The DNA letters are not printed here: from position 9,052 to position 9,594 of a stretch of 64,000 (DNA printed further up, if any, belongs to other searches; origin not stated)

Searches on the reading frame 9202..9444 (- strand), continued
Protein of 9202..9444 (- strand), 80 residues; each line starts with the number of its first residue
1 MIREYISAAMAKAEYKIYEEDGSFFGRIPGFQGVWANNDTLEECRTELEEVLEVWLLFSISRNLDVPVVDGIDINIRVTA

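Call 35: find_encoding_contigs(protein=P0041, flank=6000, max_places=6)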
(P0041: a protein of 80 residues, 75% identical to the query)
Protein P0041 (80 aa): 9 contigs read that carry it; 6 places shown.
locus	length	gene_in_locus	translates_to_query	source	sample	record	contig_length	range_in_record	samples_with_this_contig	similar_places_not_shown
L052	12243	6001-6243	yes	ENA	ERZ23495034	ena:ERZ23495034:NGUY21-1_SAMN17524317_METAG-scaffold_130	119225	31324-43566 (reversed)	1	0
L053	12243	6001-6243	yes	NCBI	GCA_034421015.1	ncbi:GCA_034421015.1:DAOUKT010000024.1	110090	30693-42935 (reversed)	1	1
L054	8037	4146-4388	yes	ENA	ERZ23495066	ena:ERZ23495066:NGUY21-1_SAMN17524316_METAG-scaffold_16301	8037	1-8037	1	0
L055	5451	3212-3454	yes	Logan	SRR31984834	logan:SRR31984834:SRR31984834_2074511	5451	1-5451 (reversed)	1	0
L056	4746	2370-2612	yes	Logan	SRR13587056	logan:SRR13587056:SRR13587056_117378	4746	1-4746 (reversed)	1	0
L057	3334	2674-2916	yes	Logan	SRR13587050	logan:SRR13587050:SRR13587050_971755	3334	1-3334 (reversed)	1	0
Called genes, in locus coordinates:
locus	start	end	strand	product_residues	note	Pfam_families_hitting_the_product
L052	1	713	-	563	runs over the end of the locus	PF02776:TPP_enzyme_N, PF00205:TPP_enzyme_M, PF02775:TPP_enzyme_C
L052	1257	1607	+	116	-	PF05656:DUF805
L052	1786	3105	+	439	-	PF00587:tRNA-synt_2b, PF03129:HGTP_anticodon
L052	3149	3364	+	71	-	-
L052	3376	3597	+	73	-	PF10049:DUF2283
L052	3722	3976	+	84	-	-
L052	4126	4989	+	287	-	PF01555:N6_N4_Mtase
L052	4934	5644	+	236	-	PF14511:RE_EcoO109I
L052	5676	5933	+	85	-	PF21748:UPF0150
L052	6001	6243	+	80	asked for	PF21748:UPF0150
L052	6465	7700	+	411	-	PF00149:Metallophos, PF12850:Metallophos_2 (faint)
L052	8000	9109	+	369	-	PF00348:polyprenyl_synt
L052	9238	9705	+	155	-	PF01894:YjbQ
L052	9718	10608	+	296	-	PF00494:SQS_PSY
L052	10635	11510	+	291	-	PF00494:SQS_PSY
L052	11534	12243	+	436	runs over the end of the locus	PF01266:DAO (faint), PF01593:Amino_oxidase, PF13450:NAD_binding_8 (weak)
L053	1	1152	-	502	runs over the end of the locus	-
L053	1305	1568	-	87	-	-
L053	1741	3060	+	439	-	PF00587:tRNA-synt_2b, PF03129:HGTP_anticodon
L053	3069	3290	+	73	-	PF10049:DUF2283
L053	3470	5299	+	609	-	PF10592:AIPR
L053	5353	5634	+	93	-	-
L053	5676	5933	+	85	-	PF21748:UPF0150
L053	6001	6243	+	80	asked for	PF21748:UPF0150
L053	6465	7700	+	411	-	PF00149:Metallophos, PF12850:Metallophos_2 (faint)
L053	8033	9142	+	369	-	PF00348:polyprenyl_synt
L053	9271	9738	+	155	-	PF01894:YjbQ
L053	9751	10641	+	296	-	PF00494:SQS_PSY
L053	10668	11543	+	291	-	PF00494:SQS_PSY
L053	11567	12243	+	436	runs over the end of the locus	PF01593:Amino_oxidase, PF13450:NAD_binding_8 (weak)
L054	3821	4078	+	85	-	PF21748:UPF0150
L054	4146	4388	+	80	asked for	PF21748:UPF0150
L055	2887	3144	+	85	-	PF21748:UPF0150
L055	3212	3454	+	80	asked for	PF21748:UPF0150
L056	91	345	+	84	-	-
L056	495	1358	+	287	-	PF01555:N6_N4_Mtase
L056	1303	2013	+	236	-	PF14511:RE_EcoO109I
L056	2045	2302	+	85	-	PF21748:UPF0150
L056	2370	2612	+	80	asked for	PF21748:UPF0150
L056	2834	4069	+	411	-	PF00149:Metallophos, PF12850:Metallophos_2 (faint)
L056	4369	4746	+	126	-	?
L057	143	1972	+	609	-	PF10592:AIPR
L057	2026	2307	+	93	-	-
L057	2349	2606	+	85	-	PF21748:UPF0150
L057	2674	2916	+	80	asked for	PF21748:UPF0150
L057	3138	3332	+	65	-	?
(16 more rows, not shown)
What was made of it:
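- Modules upstream of hicBb are visibly swapped between otherwise near-identical loci (L052/L056 vs L053/L057, call 35).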
